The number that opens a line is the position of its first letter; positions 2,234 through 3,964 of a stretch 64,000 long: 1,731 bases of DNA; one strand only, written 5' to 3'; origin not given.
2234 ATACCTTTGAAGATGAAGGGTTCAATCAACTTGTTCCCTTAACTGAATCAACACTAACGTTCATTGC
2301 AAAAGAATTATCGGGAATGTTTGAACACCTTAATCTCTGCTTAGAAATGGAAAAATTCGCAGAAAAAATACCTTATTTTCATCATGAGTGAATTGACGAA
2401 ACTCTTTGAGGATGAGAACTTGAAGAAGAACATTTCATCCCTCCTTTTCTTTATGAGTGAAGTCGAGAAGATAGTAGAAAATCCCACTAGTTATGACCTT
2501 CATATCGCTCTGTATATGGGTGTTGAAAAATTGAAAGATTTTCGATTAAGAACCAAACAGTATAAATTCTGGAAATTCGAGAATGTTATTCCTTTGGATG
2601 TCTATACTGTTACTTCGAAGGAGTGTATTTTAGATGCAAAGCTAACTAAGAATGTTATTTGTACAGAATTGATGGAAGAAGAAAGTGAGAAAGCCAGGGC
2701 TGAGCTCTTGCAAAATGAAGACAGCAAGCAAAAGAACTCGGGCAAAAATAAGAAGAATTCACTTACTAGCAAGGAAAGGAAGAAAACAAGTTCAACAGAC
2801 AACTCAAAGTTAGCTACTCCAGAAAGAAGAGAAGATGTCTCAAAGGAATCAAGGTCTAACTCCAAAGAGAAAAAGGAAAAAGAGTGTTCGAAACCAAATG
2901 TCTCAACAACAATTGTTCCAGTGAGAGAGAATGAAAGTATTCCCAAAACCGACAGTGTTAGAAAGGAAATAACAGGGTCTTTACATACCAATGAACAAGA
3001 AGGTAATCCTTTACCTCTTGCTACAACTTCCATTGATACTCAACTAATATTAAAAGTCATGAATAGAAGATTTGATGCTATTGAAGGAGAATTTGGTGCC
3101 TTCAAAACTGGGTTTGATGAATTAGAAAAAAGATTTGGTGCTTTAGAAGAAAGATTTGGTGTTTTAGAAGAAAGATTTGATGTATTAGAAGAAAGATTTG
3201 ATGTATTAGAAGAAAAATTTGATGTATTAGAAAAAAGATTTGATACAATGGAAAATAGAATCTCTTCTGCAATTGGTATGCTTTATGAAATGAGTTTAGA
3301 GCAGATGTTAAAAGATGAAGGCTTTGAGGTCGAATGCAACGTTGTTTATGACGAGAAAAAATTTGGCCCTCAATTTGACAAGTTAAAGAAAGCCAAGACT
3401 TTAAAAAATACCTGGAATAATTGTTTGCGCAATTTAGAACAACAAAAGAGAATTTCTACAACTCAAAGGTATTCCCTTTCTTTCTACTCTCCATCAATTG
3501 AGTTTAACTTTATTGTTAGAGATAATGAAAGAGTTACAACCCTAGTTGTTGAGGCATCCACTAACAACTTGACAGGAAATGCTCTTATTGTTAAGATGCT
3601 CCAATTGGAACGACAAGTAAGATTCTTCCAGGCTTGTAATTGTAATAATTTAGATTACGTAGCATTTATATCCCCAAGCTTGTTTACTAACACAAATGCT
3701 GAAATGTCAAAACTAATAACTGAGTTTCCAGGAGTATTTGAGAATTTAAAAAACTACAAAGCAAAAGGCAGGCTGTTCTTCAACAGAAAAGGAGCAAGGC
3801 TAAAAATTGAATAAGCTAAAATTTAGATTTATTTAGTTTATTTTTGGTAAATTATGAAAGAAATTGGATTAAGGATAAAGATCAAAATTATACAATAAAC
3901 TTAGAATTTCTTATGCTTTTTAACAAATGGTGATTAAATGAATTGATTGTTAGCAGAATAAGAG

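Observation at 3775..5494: A ~157-bp diverged direct repeat brackets an intronless orphan gene, and each copy carries the termini of both flanking convergent genes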

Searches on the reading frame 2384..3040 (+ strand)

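Call 64: search_protein_families(library=pfam, proteins=[window:2384-3040:+], max_evalue=10)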
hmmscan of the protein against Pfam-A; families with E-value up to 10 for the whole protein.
window:2384-3040:+ (219 aa): 3 families
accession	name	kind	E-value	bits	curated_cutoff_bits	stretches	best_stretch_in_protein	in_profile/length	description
PF01080.22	Presenilin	-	1.9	7.6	34.3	1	70-171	212-309/408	Presenilin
PF24871.1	Piezo_TM1-24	-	2.5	6.9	28.8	1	83-165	305-383/682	Piezo TM1-24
PF17213.9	Hydin_ADK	-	4.5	7.8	27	1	92-177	52-136/196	Hydin Adenylate kinase-like domain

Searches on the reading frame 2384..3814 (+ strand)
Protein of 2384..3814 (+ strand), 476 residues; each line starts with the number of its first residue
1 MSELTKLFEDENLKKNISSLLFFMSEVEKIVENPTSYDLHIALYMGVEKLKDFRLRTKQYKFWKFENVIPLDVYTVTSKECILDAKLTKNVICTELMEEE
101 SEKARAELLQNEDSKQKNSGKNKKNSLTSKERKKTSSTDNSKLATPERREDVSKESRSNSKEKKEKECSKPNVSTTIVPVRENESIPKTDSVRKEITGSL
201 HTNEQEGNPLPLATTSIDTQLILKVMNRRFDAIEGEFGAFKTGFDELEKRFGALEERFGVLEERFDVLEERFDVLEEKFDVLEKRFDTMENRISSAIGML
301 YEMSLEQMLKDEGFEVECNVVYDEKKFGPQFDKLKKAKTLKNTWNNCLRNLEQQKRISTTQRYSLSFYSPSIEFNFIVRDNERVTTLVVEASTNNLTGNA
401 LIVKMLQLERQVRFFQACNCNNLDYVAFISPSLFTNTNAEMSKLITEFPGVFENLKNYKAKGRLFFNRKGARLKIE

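Call 7: search_protein_families(library=pfam, proteins=[window:2384-3814:+], max_evalue=0.01)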
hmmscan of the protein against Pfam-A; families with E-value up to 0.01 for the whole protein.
window:2384-3814:+ (476 aa): 1 family
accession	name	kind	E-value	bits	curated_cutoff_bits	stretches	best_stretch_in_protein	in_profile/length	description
PF23991.1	DUF7310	-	0.0035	18.2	40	0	227-288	2-62/83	Coiled-coil region of unknown function (DUF7310)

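Call 10: search_protein_families(library=ncbifam, proteins=[window:2384-3814:+], max_evalue=1)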
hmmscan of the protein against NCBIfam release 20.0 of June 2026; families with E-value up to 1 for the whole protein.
window:2384-3814:+ (476 aa): 4 families
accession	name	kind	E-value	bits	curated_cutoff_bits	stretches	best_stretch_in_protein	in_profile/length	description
NF048001.1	GTP_morpho_1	equivalog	0.00052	19.8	50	1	250-286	14-47/70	GTA head formation protein, RCAP_rcc01685 family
TIGR01347.1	sucB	equivalog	0.082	12.1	378.65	1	75-206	64-197/404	dihydrolipoyllysine-residue succinyltransferase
NF041849.1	trans_regNmlR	equivalog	0.21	11.6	175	0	254-292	77-115/117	stress response transcriptional regulator NmlR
NF038119.1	PEP_CTERM_MHFG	equivalog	0.25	11.6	100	1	70-211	92-237/260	MHFG family PEP-CTERM protein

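Call 21: find_homologous_proteins(query=window:2384-3811:+, max_evalue=0.001)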
Query window:2384-3811:+ (476 aa): 3 proteins with E <= 0.001 among 8000 candidates.
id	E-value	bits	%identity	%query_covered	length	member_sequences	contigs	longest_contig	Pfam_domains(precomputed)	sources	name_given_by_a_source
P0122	0.0e+0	1031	100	100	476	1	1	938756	-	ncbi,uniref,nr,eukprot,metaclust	ncbi:predicted protein [Naegleria gruberi]|uniref:Predicted protein n=1 Tax=Naegleria gruberi TaxID=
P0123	3.7e-9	54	44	15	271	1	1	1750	PF01519.23,PF08653.16,PF10779.15,PF10046.15,PF12644.13,PF16326.11,PF16526.11,PF02601.21,PF00170.27,PF11559.14,PF01920.26,PF10805.15,PF28297.1,PF23991.2,PF07788.18,PF19220.7,PF07889.18,PF04102.18,PF00261.26,PF06160.18,PF13874.12,PF24161.2,PF19111.6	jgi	-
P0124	9.4e-5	40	45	14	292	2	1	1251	PF01519.23,PF10779.15,PF10046.15,PF04108.18,PF12644.13,PF16526.11,PF10805.15,PF23991.2,PF07788.18,PF19220.7,PF07889.18,PF00261.26,PF06160.18,PF06419.18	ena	-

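Call 26: find_encoding_contigs(protein=P0122, flank=10000, max_places=10)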
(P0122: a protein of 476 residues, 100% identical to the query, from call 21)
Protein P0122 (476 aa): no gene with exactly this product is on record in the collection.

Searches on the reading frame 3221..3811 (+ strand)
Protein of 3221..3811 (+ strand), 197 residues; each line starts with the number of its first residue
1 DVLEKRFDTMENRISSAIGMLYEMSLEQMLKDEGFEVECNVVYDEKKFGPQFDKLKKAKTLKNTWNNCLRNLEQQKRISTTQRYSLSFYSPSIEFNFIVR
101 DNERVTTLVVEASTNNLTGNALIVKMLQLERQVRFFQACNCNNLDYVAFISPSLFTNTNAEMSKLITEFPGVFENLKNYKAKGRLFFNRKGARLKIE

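Call 60: predict_structure(protein=window:3221-3811:+)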
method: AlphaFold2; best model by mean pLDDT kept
length: 197 residues; sequences in the alignment: 1
mean_pLDDT: 34.2   pTM: 0.20
mean pLDDT of the five models: 34.2, 34.1, 33.9, 32.0, 31.9
residues with pLDDT >= 90: 0; 70-90: 0; 50-70: 0; < 50: 197
segments of 3 or more residues with pLDDT < 50: 1-197
pLDDT, mean of each block of 10 residues (from residue 1): 28 31 35 30 35 35 38 35 29 31 33 32 35 37 33 35 38 37 37 40
secondary structure, 60 per line:
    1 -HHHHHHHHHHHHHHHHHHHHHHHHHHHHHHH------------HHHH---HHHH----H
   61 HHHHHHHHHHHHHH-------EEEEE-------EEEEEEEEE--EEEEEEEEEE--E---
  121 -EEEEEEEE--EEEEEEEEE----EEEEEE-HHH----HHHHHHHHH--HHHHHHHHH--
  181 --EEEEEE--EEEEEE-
elements in order: H2-32 H45-48 H52-55 H60-74 E82-86 E94-102 E105-114 E122-129 E132-140 E145-150 H159-167 H170-178 E183-188 E191-196
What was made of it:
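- Tried and rejected: The single-sequence model was useless, with pLDDT 34 (call 60).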

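Call 63: find_related_loci(query=window:3251-3811:+, collection=metagenome_contigs, flank=5000)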
Query window:3251-3811:+ (187 aa) in metagenome_contigs; peptide patterns used: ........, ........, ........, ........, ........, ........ (x = any residue, [..] = any of these).
203 stretches matched a pattern, but none encodes a relative of the query by tblastn (E <= 1e-3).
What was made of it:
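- The + gene is a young orphan with no orthologues (calls 21, 63), which makes a recently acquired tail plausible.
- Tried and rejected: It found no relatives (call 63).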

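Call 64: search_protein_families(library=pfam, proteins=[window:3251-3811:+], max_evalue=10)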
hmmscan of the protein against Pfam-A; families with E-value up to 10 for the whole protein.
window:3251-3811:+ (187 aa): 1 family
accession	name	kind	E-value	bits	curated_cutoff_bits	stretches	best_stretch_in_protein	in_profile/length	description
PF04540.18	Herpes_UL51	-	0.13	12.4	25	1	44-71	57-84/158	Herpesvirus UL51 protein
